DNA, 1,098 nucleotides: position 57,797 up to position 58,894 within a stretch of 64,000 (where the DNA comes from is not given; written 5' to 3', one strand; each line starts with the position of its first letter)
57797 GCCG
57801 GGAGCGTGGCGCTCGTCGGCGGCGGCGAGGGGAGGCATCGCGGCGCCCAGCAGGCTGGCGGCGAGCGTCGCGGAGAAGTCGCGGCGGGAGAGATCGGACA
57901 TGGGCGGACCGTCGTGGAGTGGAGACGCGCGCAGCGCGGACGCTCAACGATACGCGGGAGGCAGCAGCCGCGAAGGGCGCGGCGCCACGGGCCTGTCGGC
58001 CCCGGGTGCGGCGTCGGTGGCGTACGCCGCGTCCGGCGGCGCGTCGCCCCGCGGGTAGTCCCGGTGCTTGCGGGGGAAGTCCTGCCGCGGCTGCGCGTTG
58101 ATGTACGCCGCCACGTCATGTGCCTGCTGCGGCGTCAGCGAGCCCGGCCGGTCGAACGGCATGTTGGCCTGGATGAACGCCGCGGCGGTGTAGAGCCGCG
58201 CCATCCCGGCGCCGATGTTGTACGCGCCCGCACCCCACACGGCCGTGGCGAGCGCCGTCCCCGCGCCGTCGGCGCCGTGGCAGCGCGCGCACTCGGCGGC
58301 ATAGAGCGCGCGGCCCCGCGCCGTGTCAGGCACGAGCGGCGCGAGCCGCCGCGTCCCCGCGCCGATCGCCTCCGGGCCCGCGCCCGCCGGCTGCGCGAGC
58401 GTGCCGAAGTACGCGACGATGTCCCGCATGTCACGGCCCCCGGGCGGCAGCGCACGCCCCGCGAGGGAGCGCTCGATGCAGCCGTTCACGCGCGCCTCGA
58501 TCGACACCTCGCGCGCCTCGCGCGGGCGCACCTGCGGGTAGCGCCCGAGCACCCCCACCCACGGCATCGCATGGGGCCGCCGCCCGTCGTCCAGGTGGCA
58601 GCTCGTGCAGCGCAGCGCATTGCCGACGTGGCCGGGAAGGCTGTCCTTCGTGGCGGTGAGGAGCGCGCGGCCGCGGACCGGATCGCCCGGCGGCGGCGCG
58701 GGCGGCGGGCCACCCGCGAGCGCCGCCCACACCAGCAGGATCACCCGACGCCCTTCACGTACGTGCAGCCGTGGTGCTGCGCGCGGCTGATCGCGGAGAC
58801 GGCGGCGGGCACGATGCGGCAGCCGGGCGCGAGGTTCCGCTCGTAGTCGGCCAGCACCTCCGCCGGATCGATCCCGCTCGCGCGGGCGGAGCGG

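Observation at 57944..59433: Periplasmic (Tat-exported) DsrE-like protein translationally coupled to a TsdA-like diheme cytochrome c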

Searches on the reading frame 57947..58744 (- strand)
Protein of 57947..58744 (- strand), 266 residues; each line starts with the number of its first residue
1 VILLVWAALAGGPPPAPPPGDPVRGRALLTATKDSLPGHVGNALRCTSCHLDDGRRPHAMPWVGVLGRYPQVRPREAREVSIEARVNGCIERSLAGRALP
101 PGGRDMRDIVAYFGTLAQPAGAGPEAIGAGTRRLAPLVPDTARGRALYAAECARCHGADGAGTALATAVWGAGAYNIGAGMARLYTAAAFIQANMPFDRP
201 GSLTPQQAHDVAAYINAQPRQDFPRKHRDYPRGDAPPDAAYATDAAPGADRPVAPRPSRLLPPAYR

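Call 3: search_protein_families(library=pfam, proteins=[window:57947-58744:-], max_evalue=1)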
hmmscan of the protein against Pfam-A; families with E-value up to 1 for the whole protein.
window:57947-58744:- (266 aa): 7 families
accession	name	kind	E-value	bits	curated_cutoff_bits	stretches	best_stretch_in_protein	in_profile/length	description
PF13442.11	Cytochrome_CBB3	-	3.3e-13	50.2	27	1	140-215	2-68/68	Cytochrome C oxidase, cbb3-type, subunit III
PF00034.26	Cytochrom_C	-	2.4e-10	42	21.3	1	142-216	2-87/90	Cytochrome c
PF21342.2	SoxA-TsdA_cyt-c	-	2e-06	28.1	27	1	45-115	16-81/88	SoxA/TsdA, cytochrome c domain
PF09086.16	DUF1924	-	0.073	13.9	22.5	0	38-57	21-40/96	Domain of unknown function (DUF1924)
PF22812.1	CR_prot_dom_plant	-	0.08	13.8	34.1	1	13-45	9-41/71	Plant cysteine-rich protein domain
PF09699.15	Paired_CXXCH_1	-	0.17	12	20.6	0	45-52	8-15/41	Doubled CXXCH motif (Paired_CXXCH_1)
PF14522.11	Cytochrome_C7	-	0.22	11.8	24.8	0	150-157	14-21/67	Cytochrome c7 and related cytochrome c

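Call 4: search_protein_families(library=ncbifam, proteins=[window:57947-58744:-], max_evalue=1)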
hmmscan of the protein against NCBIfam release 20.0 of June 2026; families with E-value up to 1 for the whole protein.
window:57947-58744:- (266 aa): 12 families
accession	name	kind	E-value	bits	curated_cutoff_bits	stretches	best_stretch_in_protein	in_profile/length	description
NF050122.1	bc1_QcrC_actin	exception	2.5e-10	40.1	200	1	116-220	113-213/253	cytochrome bc1 complex diheme cytochrome c subunit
TIGR04484.1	thiosulf_SoxA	equivalog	7.1e-05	22.2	110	1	44-118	124-201/212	sulfur oxidation c-type cytochrome SoxA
TIGR00782.1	ccoP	equivalog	0.00027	20.4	179.95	1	142-216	108-190/285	cytochrome-c oxidase, cbb3-type subunit III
TIGR02603.1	CxxCH_TIGR02603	domain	0.0016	18.4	68.15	1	139-164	1-26/134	putative heme-binding domain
NF045930.1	Cytc6PetJCyano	equivalog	0.0022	17.9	135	1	138-220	25-107/110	cytochrome c6 PetJ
NF011054.0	PRK14486.1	equivalog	0.0031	17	447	1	138-164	212-238/294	putative bifunctional cbb3-type cytochrome c oxidase subunit II/cytochrome c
TIGR03874.1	4cys_cytochr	equivalog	0.012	15.4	161.75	1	144-169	36-61/143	c-type cytochrome, methanol metabolism-related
NF041895.1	choice_anch_V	domain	0.046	13.8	42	0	148-178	23-52/150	choice-of-anchor V domain-containing protein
TIGR01904.2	GSu_C4xC__C2xCH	domain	0.053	13.3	27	0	150-164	50-64/73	CxxxxCH/CxxCH domain c-type cytochrome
NF045774.1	cytochro_C551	exception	0.064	13.2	118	1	141-163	39-61/110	cytochrome c551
NF040606.1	CytoC_perox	subfamily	0.14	11.3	150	1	141-158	298-315/524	di-heme-cytochrome C peroxidase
NF045773.1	cytochro_C550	exception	0.17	11.8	125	1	142-164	50-72/118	cytochrome c550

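Call 5: search_solved_structures(query=window:57947-58744:-, max_evalue=0.01, show_alignments=3)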
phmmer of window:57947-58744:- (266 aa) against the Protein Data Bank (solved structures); distinct sequences matched with E-value up to 0.01: 22.
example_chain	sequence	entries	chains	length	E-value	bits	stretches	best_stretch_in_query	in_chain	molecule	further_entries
4wqc_A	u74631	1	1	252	4e-41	144.5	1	21-225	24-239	Thiosulfate dehydrogenase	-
4v2k_A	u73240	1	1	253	1.9e-40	142.3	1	21-225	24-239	THIOSULFATE DEHYDROGENASE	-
4wq7_A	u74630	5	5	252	2.7e-40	141.8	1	21-225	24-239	Thiosulfate dehydrogenase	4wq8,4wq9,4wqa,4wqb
4wqd_A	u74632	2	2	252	4e-40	141.2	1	21-225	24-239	Thiosulfate dehydrogenase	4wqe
5lo9_A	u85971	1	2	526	5e-34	121.2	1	15-227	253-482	Cytochrome C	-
7rh5_O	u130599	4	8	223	2.7e-09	40.1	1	112-218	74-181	Cytochrome bc1 complex cytochrome c subunit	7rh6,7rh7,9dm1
6hwh_M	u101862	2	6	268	8e-09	38.5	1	113-218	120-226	Cytochrome bc1 complex cytochrome c subunit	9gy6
8ovc_O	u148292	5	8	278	8.9e-09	38.4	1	113-217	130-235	Cytochrome bc1 complex cytochrome c subunit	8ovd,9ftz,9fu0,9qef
6adq_C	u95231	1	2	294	1.1e-08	38.1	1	113-218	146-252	Cytochrome bc1 complex cytochrome c subunit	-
8snh_G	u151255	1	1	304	2.9e-07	33.4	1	138-215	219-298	Cbb3-type cytochrome c oxidase subunit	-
9wcx_U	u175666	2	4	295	5.3e-07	32.6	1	113-221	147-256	Cytochrome bc1 complex cytochrome c subunit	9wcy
8smr_G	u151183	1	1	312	2.5e-05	27.1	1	139-215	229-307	Cbb3-type cytochrome c oxidase subunit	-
7q21_C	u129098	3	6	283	5.1e-05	26.1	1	139-221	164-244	Cytochrome bc1 complex cytochrome c subunit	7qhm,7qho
8yts_A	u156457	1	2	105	8.4e-05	25.4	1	138-218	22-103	Cytochrome C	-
8q1v_A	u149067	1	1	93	9.6e-05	25.2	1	136-215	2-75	Putative lipoprotein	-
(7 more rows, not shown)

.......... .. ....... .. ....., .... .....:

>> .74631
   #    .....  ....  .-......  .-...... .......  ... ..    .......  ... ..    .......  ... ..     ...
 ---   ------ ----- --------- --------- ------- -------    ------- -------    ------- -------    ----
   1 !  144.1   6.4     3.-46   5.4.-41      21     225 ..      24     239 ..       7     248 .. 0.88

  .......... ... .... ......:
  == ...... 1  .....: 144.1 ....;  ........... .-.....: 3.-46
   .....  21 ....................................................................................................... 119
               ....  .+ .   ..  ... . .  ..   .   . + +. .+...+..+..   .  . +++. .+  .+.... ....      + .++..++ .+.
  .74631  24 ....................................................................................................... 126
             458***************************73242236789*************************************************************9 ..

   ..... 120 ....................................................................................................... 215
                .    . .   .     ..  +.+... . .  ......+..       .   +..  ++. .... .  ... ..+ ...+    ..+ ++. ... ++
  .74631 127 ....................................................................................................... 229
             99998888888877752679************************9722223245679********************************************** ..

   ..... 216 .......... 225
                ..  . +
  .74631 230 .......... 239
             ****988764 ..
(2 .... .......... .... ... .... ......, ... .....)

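Call 86: list_cluster_members(proteins=[window:57947-58744:-])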
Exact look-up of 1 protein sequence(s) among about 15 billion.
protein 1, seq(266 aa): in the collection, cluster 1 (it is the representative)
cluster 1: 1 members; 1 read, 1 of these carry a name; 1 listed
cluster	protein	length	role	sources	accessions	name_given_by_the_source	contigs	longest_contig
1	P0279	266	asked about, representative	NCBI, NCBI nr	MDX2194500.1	MAG: c-type cytochrome [Gemmatimonadales bacterium] | c-type cytochrome [Gemmatimonadales bacterium]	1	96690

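Call 87: find_homologous_proteins(query=P0279, max_evalue=1e-20)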
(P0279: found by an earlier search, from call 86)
Query P0279 (266 aa): 2654 proteins with E <= 1e-20 among 8000 candidates; the best 120 are listed.
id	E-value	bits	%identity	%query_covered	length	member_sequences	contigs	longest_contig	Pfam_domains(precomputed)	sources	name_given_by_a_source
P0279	6.0e-173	592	100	100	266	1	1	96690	PF21342.3,PF13442.12,PF00034.27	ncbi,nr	ncbi:MAG: c-type cytochrome [Gemmatimonadales bacterium]|nr:c-type cytochrome [Gemmatimonadales bact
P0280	4.1e-88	314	60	97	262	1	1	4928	PF21342.3,PF13442.12,PF00034.27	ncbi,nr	ncbi:MAG: c-type cytochrome [Gemmatimonadaceae bacterium]|nr:c-type cytochrome [Gemmatimonadaceae ba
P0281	3.0e-87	311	65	83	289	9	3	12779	PF21342.3,PF13442.12,PF00034.27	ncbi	-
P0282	3.4e-87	310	61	84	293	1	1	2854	PF21342.3,PF13442.12,PF00034.27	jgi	jgi:thiosulfate dehydrogenase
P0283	1.5e-86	308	61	86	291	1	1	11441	PF21342.3,PF13442.12,PF00034.27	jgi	jgi:thiosulfate dehydrogenase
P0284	6.0e-85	303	59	89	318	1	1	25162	PF21342.3,PF13442.12,PF00034.27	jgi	jgi:thiosulfate dehydrogenase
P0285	1.6e-83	298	63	83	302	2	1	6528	PF21342.3,PF13442.12,PF00034.27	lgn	-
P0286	1.7e-83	298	63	85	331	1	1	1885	PF21342.3,PF13442.12,PF00034.27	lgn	-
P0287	2.9e-83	298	61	86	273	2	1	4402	PF21342.3,PF13442.12,PF00034.27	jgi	jgi:thiosulfate dehydrogenase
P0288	7.4e-83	296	58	84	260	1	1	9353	PF21342.3,PF13442.12,PF00034.27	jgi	jgi:thiosulfate dehydrogenase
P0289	7.4e-83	296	61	83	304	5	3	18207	PF21342.3,PF13442.12,PF00034.27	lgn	-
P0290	8.0e-83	296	60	85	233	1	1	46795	PF21342.3,PF13442.12,PF00034.27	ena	-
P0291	8.5e-83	296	63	83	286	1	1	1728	PF21342.3,PF13442.12,PF00034.27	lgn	-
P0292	1.0e-82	296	59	88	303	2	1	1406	PF21342.3,PF13442.12,PF00034.27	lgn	-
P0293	1.4e-82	295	61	83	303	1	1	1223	PF21342.3,PF13442.12,PF00034.27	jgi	jgi:thiosulfate dehydrogenase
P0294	3.1e-82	294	59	87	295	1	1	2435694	PF21342.3,PF13442.12,PF00034.27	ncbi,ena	-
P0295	3.3e-82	294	60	86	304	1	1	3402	PF21342.3,PF13442.12,PF00034.27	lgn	-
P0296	4.4e-82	294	63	83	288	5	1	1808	PF21342.3,PF13442.12,PF00034.27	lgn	-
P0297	4.6e-82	294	61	84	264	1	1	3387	PF21342.3,PF13442.12,PF00034.27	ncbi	ncbi:MAG: c-type cytochrome [Gemmatimonadaceae bacterium]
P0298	4.8e-82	294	63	84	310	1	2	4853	PF21342.3,PF13442.12,PF00034.27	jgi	jgi:thiosulfate dehydrogenase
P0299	6.0e-82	293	61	83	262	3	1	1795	PF21342.3,PF13442.12,PF00034.27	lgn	-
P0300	6.8e-82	293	62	84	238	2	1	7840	PF21342.3,PF13442.12,PF00034.27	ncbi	ncbi:MAG: c-type cytochrome, partial [Gemmatimonadaceae bacterium]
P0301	7.0e-82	293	61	83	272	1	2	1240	PF21342.3,PF13442.12,PF00034.27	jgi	-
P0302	1.0e-81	293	59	88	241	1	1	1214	PF21342.3,PF13442.12,PF00034.27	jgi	-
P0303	1.0e-81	292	64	82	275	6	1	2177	PF21342.3,PF13442.12,PF00034.27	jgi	jgi:thiosulfate dehydrogenase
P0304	1.7e-81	292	62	82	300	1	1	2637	PF21342.3,PF13442.12,PF00034.27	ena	-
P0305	3.4e-81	291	59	90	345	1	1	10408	PF21342.3,PF13442.12,PF00034.27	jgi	jgi:thiosulfate dehydrogenase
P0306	3.8e-81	291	59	88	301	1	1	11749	PF21342.3,PF13442.12,PF00034.27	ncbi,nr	ncbi:MAG TPA: c-type cytochrome [Gemmatimonadaceae bacterium]|nr:c-type cytochrome [Gemmatimonadacea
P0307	4.1e-81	291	60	86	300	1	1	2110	PF21342.3,PF13442.12,PF00034.27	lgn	-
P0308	4.4e-81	290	61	85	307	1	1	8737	PF21342.3,PF13442.12,PF00034.27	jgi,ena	-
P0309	5.0e-81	290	61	83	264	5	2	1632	PF21342.3,PF13442.12,PF00034.27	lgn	-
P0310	6.6e-81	290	60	88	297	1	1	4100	PF21342.3,PF13442.12,PF00034.27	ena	-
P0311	7.3e-81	290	62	84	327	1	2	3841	PF21342.3,PF13442.12,PF00034.27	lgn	-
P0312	7.7e-81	290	60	83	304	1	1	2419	PF21342.3,PF13442.12,PF00034.27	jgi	jgi:thiosulfate dehydrogenase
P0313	9.0e-81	289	60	83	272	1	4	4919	PF21342.3,PF13442.12,PF00034.27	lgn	-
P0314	9.2e-81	289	63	83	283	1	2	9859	PF21342.3,PF13442.12,PF00034.27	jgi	jgi:thiosulfate dehydrogenase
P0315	1.1e-80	289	60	84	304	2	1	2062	PF21342.3,PF13442.12,PF00034.27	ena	-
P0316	1.1e-80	289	61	84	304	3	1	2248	PF21342.3,PF13442.12,PF00034.27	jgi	-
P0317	1.1e-80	289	59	83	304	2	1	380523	PF21342.3,PF13442.12,PF00034.27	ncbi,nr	ncbi:MAG TPA: c-type cytochrome [Gemmatimonadaceae bacterium]|nr:c-type cytochrome [Gemmatimonadacea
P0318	1.2e-80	289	61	87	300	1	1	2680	PF21342.3,PF13442.12,PF00034.27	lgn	-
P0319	1.5e-80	289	59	87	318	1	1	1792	PF21342.3,PF13442.12,PF00034.27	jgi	jgi:thiosulfate dehydrogenase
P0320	1.8e-80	288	58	91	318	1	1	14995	PF21342.3,PF13442.12,PF00034.27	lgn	-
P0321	2.9e-80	288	60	85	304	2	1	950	PF21342.3,PF13442.12,PF00034.27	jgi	-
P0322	3.2e-80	288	60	84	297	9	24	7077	PF21342.3,PF13442.12,PF00034.27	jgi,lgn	jgi:thiosulfate dehydrogenase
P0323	3.4e-80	288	57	84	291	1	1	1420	PF21342.3,PF13442.12,PF00034.27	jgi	jgi:thiosulfate dehydrogenase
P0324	3.7e-80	287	61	83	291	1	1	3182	PF21342.3,PF13442.12,PF00034.27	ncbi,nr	ncbi:MAG TPA: c-type cytochrome [Gemmatimonadaceae bacterium]|nr:c-type cytochrome [Gemmatimonadacea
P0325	4.3e-80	287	59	83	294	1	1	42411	PF21342.3,PF13442.12,PF00034.27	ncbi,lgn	-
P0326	4.5e-80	287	60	88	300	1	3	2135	PF21342.3,PF13442.12,PF00034.27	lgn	-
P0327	4.7e-80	287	60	84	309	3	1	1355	PF21342.3,PF13442.12,PF00034.27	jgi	jgi:thiosulfate dehydrogenase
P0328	7.2e-80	286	61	83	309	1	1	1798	PF21342.3,PF13442.12,PF00034.27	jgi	jgi:thiosulfate dehydrogenase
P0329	9.6e-80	286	60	85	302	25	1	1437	PF21342.3,PF13442.12,PF00034.27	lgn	-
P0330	1.1e-79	286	59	85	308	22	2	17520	PF21342.3,PF13442.12,PF00034.27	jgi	jgi:thiosulfate dehydrogenase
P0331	1.3e-79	286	59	84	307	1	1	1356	PF21342.3,PF13442.12,PF00034.27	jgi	jgi:thiosulfate dehydrogenase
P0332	1.6e-79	285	57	91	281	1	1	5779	PF21342.3,PF13442.12,PF00034.27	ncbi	ncbi:MAG: c-type cytochrome [Gemmatimonadaceae bacterium]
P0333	1.7e-79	285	60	84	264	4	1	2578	PF21342.3,PF13442.12,PF00034.27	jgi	jgi:thiosulfate dehydrogenase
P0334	1.7e-79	285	60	84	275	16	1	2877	PF21342.3,PF13442.12,PF00034.27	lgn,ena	-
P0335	1.8e-79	285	59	84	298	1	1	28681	PF21342.3,PF13442.12,PF00034.27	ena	-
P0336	2.1e-79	285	57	88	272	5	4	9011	PF21342.3,PF13442.12,PF00034.27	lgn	-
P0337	2.2e-79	285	61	84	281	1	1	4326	PF21342.3,PF13442.12,PF00034.27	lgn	-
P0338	2.5e-79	285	58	85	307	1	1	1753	PF21342.3,PF13442.12,PF00034.27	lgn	-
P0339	2.6e-79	285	60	87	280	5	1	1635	PF21342.3,PF13442.12,PF00034.27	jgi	-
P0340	2.9e-79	284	58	87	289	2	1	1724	PF21342.3,PF13442.12,PF00034.27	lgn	-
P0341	3.2e-79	284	59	84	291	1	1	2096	PF21342.3,PF13442.12,PF00034.27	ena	-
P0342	3.3e-79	284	59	84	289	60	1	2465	PF21342.3,PF13442.12,PF00034.27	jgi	-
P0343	3.8e-79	284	59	84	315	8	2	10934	PF21342.3,PF13442.12,PF00034.27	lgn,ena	-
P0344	4.2e-79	284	61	87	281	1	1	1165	PF21342.3,PF13442.12,PF00034.27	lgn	-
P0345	4.2e-79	284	58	88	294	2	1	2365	PF21342.3,PF13442.12,PF00034.27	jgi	jgi:thiosulfate dehydrogenase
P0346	4.2e-79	284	58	81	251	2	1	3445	PF21342.3,PF13442.12,PF00034.27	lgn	-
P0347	4.7e-79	284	60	84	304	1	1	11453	PF21342.3,PF13442.12,PF00034.27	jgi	jgi:thiosulfate dehydrogenase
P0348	4.7e-79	284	59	83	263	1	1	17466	PF21342.3,PF13442.12,PF00034.27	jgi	jgi:thiosulfate dehydrogenase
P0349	4.8e-79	284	59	85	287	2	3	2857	PF21342.3,PF13442.12,PF00034.27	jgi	jgi:thiosulfate dehydrogenase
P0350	4.9e-79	284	59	84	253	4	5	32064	PF21342.3,PF13442.12,PF00034.27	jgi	jgi:thiosulfate dehydrogenase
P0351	4.9e-79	284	57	87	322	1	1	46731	PF21342.3,PF13442.12,PF00034.27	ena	-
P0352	5.0e-79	284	59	83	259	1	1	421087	PF21342.3,PF13442.12,PF00034.27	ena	-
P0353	5.1e-79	284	60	84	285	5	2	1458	PF21342.3,PF13442.12,PF00034.27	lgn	-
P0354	5.6e-79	284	60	86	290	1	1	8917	PF21342.3,PF13442.12,PF00034.27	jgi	jgi:thiosulfate dehydrogenase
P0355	5.9e-79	283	58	82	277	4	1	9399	PF21342.3,PF13442.12,PF00034.27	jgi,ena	-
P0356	6.6e-79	283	60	83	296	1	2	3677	PF21342.3,PF13442.12,PF00034.27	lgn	-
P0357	7.3e-79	283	60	88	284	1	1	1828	PF21342.3,PF13442.12,PF00034.27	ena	-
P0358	7.8e-79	283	61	82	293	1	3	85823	PF21342.3,PF13442.12,PF00034.27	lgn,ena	-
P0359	7.9e-79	283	59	84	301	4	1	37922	PF21342.3,PF13442.12,PF00034.27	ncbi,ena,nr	ncbi:MAG TPA: c-type cytochrome [Gemmatimonadaceae bacterium]|nr:c-type cytochrome [Gemmatimonadacea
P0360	8.1e-79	283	57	92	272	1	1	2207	PF21342.3,PF13442.12,PF00034.27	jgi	-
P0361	1.1e-78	283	60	83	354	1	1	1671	PF21342.3,PF13442.12,PF00034.27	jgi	jgi:thiosulfate dehydrogenase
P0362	1.1e-78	283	59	84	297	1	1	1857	PF21342.3,PF13442.12,PF00034.27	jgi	jgi:thiosulfate dehydrogenase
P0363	1.2e-78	282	59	88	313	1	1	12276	PF21342.3,PF13442.12,PF00034.27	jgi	jgi:thiosulfate dehydrogenase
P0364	1.3e-78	282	61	83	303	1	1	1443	PF21342.3,PF13442.12,PF00034.27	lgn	-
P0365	1.3e-78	282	54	93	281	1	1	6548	PF21342.3,PF13442.12,PF00034.27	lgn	-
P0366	1.3e-78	282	60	87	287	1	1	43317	PF21342.3,PF13442.12,PF00034.27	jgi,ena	jgi:thiosulfate dehydrogenase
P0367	1.3e-78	282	56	90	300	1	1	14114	PF21342.3,PF13442.12,PF00034.27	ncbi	-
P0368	1.3e-78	282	59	84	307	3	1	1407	PF21342.3,PF13442.12,PF00034.27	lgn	-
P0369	1.4e-78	282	60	84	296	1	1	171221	PF21342.3,PF13442.12,PF00034.27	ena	-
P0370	1.4e-78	282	57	88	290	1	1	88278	PF21342.3,PF13442.12,PF00034.27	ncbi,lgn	-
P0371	1.4e-78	282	59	86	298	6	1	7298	PF21342.3,PF13442.12,PF00034.27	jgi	jgi:thiosulfate dehydrogenase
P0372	1.4e-78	282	56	87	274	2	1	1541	PF21342.3,PF13442.12,PF00034.27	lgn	-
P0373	1.4e-78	282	60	84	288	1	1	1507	PF21342.3,PF13442.12,PF00034.27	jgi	jgi:thiosulfate dehydrogenase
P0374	1.5e-78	282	58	83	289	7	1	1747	PF21342.3,PF13442.12,PF00034.27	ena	-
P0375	1.6e-78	282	57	91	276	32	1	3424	PF21342.3,PF13442.12,PF00034.27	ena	-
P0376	1.7e-78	282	59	83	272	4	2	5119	PF21342.3,PF13442.12,PF00034.27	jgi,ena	-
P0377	1.8e-78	282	59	84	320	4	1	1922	PF21342.3,PF13442.12,PF00034.27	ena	-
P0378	1.9e-78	282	59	83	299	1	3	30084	PF21342.3,PF13442.12,PF00034.27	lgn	-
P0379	1.9e-78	282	58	84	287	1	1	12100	PF21342.3,PF13442.12,PF00034.27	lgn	-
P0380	2.1e-78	282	61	86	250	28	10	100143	PF21342.3,PF13442.12,PF00034.27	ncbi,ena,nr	ncbi:MAG: cytochrome C [Gemmatimonadetes bacterium]|nr:MAG: cytochrome C [Gemmatimonadota bacterium]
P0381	2.2e-78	282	60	84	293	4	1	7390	PF21342.3,PF13442.12,PF00034.27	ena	-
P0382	2.2e-78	282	59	85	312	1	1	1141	PF21342.3,PF13442.12,PF00034.27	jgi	jgi:thiosulfate dehydrogenase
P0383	2.7e-78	281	56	91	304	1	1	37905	PF21342.3,PF13442.12,PF00034.27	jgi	jgi:thiosulfate dehydrogenase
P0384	2.7e-78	281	57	88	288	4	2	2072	PF21342.3,PF13442.12,PF00034.27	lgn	-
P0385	3.2e-78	281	60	83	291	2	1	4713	PF21342.3,PF13442.12,PF00034.27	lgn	-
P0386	3.2e-78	281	59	83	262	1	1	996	PF21342.3,PF13442.12,PF00034.27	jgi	jgi:thiosulfate dehydrogenase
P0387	3.5e-78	281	61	87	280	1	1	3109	PF21342.3,PF13442.12,PF00034.27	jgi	jgi:thiosulfate dehydrogenase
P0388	3.5e-78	281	58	87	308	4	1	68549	PF21342.3,PF13442.12,PF00034.27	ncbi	-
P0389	3.5e-78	281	57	85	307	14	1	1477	PF21342.3,PF13442.12,PF00034.27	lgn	-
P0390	3.6e-78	281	59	88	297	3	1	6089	PF21342.3,PF13442.12,PF00034.27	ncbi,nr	ncbi:MAG TPA: c-type cytochrome [Gemmatimonadaceae bacterium]|nr:c-type cytochrome [Gemmatimonadacea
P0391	3.7e-78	281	57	89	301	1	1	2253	PF21342.3,PF13442.12,PF00034.27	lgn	-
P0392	3.9e-78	281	59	83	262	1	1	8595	PF21342.3,PF13442.12,PF00034.27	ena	-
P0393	3.9e-78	281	60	83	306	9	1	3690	PF21342.3,PF13442.12,PF00034.27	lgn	-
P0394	3.9e-78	281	59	95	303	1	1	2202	PF21342.3,PF13442.12,PF00034.27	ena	-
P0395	4.1e-78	281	59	84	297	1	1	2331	PF21342.3,PF13442.12,PF00034.27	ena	-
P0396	4.3e-78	281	64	81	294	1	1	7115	PF21342.3,PF13442.12,PF00034.27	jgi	jgi:thiosulfate dehydrogenase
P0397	4.4e-78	281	57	85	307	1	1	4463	PF21342.3,PF13442.12,PF00034.27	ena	-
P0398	4.5e-78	281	60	88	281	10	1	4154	PF21342.3,PF13442.12,PF00034.27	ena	-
